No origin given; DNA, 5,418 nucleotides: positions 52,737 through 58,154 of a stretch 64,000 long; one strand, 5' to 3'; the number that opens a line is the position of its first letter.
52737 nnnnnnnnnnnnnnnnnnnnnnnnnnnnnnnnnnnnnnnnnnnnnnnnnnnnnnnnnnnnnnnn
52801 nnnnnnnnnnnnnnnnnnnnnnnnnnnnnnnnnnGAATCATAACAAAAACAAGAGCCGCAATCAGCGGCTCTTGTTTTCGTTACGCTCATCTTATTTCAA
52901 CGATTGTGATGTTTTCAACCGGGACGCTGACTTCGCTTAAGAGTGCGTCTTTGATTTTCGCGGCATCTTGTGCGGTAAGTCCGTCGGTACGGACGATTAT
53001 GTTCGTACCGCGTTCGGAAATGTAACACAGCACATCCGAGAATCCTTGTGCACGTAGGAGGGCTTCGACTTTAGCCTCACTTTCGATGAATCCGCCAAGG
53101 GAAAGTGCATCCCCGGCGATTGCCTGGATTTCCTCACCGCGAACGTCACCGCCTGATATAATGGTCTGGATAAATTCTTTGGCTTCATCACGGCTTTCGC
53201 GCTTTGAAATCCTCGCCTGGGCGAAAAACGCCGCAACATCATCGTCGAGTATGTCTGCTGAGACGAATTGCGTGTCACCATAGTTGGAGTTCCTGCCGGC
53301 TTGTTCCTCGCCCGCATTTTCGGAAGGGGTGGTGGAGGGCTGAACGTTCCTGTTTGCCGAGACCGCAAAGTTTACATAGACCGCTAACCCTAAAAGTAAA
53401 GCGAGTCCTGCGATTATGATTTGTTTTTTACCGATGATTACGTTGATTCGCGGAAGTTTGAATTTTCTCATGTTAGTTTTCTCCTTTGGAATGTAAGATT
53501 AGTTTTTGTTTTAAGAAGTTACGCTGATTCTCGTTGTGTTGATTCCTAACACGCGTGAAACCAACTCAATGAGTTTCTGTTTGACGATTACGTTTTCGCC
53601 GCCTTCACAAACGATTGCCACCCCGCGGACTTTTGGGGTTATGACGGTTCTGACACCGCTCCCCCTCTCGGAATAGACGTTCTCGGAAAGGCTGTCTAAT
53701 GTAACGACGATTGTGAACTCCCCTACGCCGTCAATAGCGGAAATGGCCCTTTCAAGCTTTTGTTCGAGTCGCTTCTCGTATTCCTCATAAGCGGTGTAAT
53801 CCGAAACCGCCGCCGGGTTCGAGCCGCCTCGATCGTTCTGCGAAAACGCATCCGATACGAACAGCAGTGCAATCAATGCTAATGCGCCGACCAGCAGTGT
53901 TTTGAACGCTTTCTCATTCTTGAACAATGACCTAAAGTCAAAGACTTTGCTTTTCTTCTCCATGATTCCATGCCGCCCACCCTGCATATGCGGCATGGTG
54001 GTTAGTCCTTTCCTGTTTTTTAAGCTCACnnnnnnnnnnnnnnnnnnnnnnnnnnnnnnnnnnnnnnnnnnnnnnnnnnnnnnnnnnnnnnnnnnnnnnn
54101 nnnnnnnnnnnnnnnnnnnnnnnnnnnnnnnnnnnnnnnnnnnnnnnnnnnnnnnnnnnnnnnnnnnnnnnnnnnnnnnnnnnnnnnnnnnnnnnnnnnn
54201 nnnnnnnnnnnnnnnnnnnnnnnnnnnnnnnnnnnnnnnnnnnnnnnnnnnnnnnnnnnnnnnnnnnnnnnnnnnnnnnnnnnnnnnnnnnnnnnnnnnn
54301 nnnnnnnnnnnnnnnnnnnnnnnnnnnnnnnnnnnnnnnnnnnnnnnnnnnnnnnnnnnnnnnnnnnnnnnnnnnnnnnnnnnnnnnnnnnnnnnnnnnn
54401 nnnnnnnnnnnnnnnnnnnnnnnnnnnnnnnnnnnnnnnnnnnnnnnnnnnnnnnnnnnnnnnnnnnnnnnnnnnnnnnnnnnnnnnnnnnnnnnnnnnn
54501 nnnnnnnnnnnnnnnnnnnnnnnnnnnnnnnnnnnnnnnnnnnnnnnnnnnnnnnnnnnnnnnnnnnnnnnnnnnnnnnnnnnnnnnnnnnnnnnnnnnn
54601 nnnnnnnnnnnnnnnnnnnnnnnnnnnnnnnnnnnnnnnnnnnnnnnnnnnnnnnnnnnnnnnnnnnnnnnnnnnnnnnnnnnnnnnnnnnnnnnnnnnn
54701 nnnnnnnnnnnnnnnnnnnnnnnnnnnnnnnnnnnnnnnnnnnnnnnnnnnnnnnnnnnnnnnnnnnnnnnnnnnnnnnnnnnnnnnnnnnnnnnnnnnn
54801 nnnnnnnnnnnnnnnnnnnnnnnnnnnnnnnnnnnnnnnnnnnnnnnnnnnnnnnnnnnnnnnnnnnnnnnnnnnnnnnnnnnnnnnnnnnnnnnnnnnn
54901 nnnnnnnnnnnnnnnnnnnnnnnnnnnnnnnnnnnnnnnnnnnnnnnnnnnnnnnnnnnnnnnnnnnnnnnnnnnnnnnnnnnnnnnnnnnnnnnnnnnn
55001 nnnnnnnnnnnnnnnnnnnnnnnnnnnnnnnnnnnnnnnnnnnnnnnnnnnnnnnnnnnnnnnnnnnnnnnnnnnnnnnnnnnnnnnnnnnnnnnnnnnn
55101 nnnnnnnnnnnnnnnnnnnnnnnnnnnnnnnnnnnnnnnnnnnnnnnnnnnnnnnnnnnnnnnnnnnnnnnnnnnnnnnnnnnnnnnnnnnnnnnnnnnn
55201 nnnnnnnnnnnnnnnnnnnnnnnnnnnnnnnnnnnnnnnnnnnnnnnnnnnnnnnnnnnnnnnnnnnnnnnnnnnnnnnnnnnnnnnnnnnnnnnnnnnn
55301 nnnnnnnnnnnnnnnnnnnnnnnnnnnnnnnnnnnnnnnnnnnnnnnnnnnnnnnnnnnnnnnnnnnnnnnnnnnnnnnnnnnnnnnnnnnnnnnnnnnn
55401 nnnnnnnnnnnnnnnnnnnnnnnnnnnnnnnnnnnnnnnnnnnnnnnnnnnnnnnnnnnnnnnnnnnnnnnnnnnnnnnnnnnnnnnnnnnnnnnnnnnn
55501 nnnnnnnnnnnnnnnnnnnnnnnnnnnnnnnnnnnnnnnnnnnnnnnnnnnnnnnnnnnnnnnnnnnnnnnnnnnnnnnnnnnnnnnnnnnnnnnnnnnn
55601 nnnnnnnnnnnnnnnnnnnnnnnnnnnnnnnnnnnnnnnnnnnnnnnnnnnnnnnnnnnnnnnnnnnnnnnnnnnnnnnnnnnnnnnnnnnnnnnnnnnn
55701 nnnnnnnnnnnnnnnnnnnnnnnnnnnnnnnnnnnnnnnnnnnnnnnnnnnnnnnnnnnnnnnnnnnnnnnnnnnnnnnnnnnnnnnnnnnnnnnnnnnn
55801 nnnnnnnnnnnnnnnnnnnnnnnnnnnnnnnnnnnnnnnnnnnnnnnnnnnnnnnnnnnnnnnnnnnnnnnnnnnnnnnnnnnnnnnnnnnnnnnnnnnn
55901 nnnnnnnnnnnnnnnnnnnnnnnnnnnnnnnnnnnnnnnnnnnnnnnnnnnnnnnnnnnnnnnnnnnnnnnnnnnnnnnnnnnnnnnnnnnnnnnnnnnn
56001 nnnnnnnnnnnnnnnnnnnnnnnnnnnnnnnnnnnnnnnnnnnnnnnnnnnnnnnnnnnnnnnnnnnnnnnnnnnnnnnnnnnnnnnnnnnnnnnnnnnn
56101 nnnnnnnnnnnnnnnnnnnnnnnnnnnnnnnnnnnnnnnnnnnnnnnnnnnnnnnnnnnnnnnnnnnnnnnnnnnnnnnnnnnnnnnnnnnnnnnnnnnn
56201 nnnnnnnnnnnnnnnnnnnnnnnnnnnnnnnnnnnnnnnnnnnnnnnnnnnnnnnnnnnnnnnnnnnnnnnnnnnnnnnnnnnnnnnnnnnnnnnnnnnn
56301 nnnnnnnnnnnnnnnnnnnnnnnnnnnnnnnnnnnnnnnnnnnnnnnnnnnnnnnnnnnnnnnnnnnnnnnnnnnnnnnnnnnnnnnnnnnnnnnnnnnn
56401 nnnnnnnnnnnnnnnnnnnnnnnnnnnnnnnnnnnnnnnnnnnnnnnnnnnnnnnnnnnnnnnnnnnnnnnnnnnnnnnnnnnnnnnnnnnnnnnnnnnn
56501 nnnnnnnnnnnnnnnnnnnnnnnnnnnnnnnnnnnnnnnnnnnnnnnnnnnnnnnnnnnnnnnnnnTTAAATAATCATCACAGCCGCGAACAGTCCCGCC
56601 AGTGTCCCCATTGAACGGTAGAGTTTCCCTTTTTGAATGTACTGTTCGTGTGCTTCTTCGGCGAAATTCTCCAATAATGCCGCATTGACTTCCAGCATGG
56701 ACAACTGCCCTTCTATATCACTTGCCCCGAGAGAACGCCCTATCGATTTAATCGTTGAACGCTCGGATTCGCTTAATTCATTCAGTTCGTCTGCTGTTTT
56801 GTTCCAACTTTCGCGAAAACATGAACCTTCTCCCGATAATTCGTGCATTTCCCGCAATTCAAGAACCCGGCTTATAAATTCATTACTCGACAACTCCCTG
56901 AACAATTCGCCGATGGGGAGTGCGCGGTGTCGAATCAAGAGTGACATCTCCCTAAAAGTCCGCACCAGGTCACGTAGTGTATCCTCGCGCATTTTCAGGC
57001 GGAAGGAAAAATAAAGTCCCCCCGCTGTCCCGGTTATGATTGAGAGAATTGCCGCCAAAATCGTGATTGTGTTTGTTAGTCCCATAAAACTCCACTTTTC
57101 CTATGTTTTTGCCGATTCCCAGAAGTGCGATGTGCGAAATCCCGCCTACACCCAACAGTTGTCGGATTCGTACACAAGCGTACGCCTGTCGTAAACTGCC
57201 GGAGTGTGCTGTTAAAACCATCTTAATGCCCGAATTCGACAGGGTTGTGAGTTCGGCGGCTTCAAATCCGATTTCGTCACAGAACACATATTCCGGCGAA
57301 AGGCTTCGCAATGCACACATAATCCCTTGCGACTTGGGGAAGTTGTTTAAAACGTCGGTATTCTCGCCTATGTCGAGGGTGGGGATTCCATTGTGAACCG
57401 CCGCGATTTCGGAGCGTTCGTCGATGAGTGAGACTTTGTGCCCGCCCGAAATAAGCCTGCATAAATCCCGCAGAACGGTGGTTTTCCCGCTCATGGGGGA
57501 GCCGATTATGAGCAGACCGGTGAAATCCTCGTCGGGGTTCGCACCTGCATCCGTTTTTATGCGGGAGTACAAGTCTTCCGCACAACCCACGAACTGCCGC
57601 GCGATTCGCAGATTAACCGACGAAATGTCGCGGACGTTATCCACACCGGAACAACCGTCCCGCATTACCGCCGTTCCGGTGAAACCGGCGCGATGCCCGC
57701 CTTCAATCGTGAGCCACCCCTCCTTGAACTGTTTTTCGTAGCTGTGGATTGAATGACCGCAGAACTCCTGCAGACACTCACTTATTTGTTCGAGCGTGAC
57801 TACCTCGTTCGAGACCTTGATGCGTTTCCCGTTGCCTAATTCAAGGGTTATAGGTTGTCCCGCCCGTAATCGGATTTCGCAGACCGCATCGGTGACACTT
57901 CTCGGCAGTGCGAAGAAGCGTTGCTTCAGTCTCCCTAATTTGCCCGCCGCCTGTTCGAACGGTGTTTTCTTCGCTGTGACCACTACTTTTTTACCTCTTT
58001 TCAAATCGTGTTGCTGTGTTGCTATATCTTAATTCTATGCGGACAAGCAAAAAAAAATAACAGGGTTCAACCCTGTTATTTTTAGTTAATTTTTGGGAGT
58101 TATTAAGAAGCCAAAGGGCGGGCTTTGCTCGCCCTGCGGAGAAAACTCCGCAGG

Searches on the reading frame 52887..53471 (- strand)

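Call 7: search_protein_families(library=pfam, proteins=[window:52887-53471:-], max_evalue=0.001)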
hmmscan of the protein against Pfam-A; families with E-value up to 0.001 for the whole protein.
window:52887-53471:- (194 aa): 1 family
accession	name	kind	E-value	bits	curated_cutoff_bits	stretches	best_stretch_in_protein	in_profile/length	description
PF12685.13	SpoIIIAH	-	4.9e-34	118.4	30.6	1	15-190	1-191/191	SpoIIIAH-like protein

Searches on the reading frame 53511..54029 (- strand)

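Call 7: search_protein_families(library=pfam, proteins=[window:53511-54029:-], max_evalue=0.001)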
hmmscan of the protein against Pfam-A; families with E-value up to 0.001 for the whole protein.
window:53511-54029:- (172 aa): 0 families

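Call 26: search_protein_families(library=ncbifam, proteins=[window:53511-54029:-], max_evalue=0.01)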
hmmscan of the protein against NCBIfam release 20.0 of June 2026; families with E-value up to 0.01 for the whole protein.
window:53511-54029:- (172 aa): 1 family
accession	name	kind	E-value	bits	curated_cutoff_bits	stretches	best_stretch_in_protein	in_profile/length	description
TIGR02830.1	spore_III_AG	equivalog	1.6e-17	63.5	147.7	2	131-171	143-183/186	stage III sporulation protein AG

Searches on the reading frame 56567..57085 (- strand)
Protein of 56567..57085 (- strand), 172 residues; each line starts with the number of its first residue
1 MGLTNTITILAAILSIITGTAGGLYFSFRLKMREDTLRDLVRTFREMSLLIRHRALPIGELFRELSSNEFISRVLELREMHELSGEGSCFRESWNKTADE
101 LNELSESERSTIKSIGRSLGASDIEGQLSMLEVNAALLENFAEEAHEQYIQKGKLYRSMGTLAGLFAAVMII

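Call 7: search_protein_families(library=pfam, proteins=[window:56567-57085:-], max_evalue=0.001)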
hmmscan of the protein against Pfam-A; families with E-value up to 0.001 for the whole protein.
window:56567-57085:- (172 aa): 1 family
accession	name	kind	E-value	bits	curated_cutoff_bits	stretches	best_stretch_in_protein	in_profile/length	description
PF09548.15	Spore_III_AB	-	2.2e-30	106.4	32.5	1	9-172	2-170/170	Stage III sporulation protein AB (spore_III_AB)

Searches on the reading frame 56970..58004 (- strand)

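Call 7: search_protein_families(library=pfam, proteins=[window:56970-58004:-], max_evalue=0.001)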
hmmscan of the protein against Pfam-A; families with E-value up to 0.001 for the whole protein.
window:56970-58004:- (344 aa): 1 family
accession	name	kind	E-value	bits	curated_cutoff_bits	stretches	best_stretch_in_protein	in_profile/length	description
PF19568.5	Spore_III_AA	-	4.1e-51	174.3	27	1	40-305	28-296/306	Sporulation stage III, protein AA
